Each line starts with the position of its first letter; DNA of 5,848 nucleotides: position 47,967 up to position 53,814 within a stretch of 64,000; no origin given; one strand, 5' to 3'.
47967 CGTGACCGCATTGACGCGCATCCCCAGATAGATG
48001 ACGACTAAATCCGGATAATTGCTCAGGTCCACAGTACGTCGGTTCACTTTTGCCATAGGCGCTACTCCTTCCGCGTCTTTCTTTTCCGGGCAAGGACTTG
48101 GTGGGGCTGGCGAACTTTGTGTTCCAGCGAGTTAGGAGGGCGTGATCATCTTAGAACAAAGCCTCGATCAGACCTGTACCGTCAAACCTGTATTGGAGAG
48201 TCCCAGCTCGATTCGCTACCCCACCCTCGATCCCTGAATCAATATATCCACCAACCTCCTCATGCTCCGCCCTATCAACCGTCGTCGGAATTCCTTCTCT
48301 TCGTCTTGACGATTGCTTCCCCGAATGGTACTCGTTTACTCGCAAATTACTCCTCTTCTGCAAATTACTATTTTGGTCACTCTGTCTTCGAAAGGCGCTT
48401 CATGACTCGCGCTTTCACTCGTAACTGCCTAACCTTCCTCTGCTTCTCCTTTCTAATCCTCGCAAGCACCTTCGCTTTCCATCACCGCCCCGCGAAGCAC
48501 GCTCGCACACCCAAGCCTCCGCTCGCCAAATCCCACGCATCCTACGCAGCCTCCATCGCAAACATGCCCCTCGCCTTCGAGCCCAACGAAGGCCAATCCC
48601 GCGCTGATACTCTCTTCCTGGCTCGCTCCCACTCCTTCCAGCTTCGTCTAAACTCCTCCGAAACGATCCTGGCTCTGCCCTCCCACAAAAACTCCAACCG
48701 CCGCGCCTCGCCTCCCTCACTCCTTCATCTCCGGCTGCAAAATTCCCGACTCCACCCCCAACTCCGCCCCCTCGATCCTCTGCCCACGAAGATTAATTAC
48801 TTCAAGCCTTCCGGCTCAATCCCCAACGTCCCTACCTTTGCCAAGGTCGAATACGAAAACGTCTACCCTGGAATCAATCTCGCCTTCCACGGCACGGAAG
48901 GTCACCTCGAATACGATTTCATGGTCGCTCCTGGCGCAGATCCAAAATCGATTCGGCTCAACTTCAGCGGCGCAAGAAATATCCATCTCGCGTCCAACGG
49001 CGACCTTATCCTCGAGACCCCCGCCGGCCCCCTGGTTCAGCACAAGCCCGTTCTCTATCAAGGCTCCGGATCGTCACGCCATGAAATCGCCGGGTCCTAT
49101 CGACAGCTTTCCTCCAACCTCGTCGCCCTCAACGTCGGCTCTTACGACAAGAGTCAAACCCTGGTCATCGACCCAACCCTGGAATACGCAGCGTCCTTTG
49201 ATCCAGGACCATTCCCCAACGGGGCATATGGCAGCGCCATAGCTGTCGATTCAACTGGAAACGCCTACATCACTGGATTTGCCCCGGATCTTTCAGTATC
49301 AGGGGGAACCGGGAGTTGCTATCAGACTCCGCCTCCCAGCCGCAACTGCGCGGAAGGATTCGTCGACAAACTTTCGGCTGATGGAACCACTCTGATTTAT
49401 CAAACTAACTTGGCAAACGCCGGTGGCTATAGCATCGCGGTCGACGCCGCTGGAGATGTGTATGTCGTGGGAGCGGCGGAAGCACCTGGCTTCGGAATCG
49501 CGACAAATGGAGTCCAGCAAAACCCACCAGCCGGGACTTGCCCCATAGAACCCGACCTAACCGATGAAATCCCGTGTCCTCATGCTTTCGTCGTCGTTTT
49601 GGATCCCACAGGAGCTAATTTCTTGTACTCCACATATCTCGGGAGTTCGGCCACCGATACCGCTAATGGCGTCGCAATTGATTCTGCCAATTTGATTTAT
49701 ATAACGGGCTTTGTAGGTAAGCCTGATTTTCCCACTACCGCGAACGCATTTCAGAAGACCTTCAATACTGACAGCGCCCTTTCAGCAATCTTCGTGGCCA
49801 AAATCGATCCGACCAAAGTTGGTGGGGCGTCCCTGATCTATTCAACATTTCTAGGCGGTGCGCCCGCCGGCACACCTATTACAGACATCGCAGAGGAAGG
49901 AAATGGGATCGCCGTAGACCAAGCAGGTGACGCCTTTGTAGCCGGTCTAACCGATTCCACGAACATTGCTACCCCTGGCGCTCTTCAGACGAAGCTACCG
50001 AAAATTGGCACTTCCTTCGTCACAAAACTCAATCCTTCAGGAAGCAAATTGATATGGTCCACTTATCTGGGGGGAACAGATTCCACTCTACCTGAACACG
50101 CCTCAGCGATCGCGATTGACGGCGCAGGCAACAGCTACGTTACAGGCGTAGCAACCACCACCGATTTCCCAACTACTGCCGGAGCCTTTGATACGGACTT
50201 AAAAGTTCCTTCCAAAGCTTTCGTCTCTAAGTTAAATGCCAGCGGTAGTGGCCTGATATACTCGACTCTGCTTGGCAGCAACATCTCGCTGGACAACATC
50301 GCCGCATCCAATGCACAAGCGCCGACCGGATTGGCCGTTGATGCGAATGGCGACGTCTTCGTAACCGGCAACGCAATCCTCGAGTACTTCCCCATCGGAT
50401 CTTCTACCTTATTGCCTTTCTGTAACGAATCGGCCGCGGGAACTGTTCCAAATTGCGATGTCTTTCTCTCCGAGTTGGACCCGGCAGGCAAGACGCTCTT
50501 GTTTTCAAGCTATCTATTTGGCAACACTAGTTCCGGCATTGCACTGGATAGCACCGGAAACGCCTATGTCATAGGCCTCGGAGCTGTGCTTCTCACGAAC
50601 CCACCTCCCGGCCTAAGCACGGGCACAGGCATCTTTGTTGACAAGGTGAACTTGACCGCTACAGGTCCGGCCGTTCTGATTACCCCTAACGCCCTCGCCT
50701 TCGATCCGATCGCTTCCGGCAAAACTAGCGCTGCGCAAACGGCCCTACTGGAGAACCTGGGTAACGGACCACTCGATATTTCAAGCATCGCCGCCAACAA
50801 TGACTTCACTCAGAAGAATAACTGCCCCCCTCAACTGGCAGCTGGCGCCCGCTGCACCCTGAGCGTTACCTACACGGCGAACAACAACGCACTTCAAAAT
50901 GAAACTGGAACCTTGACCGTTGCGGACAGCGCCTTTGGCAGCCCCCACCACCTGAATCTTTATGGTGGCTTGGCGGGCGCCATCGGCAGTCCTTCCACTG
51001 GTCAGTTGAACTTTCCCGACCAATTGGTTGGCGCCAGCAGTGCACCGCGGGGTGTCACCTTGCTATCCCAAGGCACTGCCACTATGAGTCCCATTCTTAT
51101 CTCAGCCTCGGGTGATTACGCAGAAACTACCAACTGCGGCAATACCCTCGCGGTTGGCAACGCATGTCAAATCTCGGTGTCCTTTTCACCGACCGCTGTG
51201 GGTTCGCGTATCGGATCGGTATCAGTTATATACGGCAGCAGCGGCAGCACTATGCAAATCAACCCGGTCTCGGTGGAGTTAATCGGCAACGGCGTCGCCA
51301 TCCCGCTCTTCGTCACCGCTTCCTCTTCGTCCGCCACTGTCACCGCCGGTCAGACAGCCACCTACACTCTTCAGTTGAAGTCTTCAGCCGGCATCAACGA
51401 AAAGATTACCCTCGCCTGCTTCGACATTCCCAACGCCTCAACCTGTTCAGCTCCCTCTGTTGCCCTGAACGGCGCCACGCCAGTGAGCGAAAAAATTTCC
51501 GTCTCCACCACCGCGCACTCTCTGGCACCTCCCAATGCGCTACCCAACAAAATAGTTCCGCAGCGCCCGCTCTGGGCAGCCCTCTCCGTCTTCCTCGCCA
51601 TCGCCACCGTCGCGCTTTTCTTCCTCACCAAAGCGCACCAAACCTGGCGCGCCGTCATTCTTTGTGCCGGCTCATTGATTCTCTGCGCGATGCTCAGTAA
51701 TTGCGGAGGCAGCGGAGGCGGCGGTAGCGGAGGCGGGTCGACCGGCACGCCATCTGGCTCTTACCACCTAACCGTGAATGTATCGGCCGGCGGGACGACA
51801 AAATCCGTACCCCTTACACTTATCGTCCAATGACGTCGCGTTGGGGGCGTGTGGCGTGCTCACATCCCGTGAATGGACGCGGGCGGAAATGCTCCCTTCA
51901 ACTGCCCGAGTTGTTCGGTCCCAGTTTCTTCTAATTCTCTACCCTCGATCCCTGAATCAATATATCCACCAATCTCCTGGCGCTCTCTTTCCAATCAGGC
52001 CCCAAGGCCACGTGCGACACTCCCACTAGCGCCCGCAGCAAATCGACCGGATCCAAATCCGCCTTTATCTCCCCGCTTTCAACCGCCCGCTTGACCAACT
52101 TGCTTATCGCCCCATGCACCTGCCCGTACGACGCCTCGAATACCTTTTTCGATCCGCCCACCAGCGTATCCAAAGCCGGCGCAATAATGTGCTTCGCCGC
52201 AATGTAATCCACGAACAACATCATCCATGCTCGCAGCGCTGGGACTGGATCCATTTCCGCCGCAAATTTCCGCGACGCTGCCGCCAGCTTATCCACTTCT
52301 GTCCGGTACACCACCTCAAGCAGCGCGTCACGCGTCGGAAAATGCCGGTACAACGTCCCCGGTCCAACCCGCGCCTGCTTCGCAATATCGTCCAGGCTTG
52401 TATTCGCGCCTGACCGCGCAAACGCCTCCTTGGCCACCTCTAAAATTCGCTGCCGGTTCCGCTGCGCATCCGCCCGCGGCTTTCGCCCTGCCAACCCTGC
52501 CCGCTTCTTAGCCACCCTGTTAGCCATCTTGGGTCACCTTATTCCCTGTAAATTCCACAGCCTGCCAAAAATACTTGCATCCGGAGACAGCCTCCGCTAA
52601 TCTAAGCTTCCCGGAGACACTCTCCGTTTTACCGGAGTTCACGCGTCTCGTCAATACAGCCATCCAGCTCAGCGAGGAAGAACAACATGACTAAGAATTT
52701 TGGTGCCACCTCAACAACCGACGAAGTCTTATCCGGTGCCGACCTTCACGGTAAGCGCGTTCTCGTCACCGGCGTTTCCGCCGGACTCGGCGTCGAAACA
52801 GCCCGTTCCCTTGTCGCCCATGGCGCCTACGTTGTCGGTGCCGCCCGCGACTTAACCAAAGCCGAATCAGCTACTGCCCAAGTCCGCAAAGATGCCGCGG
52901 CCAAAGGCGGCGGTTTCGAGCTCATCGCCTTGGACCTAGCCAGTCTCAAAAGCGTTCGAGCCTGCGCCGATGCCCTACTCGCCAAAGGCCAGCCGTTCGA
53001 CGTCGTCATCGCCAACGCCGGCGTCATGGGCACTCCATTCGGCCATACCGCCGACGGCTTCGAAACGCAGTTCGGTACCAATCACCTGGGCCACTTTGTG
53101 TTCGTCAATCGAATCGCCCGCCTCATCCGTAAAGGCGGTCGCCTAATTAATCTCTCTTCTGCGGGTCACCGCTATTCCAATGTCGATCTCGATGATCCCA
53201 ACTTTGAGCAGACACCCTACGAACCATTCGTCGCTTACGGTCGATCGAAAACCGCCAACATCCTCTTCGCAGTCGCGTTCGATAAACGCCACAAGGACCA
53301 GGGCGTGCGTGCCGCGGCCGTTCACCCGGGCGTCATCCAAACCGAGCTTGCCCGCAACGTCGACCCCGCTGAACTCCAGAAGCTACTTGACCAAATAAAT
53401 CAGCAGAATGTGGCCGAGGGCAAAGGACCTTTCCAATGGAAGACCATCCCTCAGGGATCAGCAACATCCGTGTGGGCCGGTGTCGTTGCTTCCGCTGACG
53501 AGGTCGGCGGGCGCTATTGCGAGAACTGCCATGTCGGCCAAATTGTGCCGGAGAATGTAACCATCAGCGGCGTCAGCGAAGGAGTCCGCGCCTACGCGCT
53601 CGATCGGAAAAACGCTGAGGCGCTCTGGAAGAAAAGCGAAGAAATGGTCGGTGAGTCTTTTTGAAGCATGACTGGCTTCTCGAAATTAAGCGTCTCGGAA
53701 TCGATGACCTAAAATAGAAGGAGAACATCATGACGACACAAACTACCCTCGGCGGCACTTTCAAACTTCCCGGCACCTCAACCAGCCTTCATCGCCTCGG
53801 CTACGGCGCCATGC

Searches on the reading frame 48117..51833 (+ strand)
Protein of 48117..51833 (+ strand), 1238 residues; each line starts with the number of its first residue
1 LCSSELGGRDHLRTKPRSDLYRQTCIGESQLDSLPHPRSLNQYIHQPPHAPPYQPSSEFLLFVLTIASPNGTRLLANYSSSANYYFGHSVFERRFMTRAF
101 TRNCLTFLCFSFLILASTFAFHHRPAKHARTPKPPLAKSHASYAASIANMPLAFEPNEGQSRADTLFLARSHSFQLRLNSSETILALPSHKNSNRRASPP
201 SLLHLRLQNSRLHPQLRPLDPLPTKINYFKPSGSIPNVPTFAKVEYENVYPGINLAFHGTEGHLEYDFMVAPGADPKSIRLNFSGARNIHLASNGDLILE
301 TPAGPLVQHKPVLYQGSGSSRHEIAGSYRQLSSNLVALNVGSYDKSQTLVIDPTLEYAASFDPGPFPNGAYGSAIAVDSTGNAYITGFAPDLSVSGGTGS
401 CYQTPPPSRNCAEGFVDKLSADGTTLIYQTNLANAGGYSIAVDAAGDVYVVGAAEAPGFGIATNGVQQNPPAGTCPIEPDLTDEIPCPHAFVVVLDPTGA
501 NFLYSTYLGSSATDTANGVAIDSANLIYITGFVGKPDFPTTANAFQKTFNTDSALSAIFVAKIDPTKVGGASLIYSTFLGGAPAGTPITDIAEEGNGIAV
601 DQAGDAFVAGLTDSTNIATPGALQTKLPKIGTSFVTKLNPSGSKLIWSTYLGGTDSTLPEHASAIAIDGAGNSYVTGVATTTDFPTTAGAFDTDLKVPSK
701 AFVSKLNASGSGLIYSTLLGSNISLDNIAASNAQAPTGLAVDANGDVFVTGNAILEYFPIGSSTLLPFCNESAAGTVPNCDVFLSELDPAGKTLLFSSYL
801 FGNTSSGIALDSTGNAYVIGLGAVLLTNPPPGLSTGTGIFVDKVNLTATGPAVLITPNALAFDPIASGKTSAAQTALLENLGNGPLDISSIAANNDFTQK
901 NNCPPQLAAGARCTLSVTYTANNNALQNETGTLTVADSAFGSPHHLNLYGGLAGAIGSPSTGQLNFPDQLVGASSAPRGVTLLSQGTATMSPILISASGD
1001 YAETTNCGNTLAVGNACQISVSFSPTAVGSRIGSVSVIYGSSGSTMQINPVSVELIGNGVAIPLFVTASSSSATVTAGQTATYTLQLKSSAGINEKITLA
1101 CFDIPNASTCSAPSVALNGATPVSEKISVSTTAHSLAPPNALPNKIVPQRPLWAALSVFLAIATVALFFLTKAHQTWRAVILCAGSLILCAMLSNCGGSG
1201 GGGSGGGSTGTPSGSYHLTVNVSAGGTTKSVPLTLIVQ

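Call 45: search_protein_families(library=pfam, proteins=[window:48117-51833:+], max_evalue=0.001)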
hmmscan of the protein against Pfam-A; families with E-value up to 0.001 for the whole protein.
window:48117-51833:+ (1238 aa): 4 families
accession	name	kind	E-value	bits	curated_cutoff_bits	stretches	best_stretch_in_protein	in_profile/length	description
PF25778.1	DUF7948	-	2.4e-51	175.3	27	1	154-354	1-214/214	Domain of unknown function (DUF7948)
PF06739.17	SBBP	-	2.6e-27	94.9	20.5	2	646-685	1-38/38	Beta-propeller repeat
PF22544.2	HYDIN_VesB_CFA65-like_Ig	-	2.8e-09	37.5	25.5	0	869-950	18-99/100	HYDIN/CFA65/VesB-like, Ig-like domain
PF22073.2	Cep192_D4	-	3.6e-05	24.3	35.5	0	1004-1059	59-111/112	Cep192 domain 4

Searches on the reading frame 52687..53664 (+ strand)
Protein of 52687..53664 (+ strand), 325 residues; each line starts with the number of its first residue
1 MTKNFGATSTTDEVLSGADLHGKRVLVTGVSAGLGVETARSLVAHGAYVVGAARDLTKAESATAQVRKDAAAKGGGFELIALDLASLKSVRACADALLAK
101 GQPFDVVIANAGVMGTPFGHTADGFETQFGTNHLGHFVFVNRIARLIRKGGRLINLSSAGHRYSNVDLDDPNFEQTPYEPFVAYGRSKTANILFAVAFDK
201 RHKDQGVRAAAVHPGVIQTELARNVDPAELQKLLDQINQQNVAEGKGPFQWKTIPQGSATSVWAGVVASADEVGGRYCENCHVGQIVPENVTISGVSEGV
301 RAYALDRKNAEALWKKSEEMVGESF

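Call 45: search_protein_families(library=pfam, proteins=[window:52687-53664:+], max_evalue=0.001)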
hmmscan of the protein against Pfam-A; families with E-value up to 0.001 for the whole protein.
window:52687-53664:+ (325 aa): 5 families
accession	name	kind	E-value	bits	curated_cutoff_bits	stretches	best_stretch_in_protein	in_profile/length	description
PF00106.31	adh_short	-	3.6e-26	92.3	26.6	1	23-227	1-192/195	short chain dehydrogenase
PF13561.12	adh_short_C2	-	3.1e-19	69.9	27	1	29-240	1-197/236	Enoyl-(Acyl carrier protein) reductase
PF01370.27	Epimerase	-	2.8e-08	33.9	20.9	1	25-203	1-161/240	NAD dependent epimerase/dehydratase family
PF08659.16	KR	-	2.4e-06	28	22.6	1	25-115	3-93/180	KR domain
PF16363.11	GDP_Man_Dehyd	-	0.00016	21.7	27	1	26-202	1-171/332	GDP-mannose 4,6 dehydratase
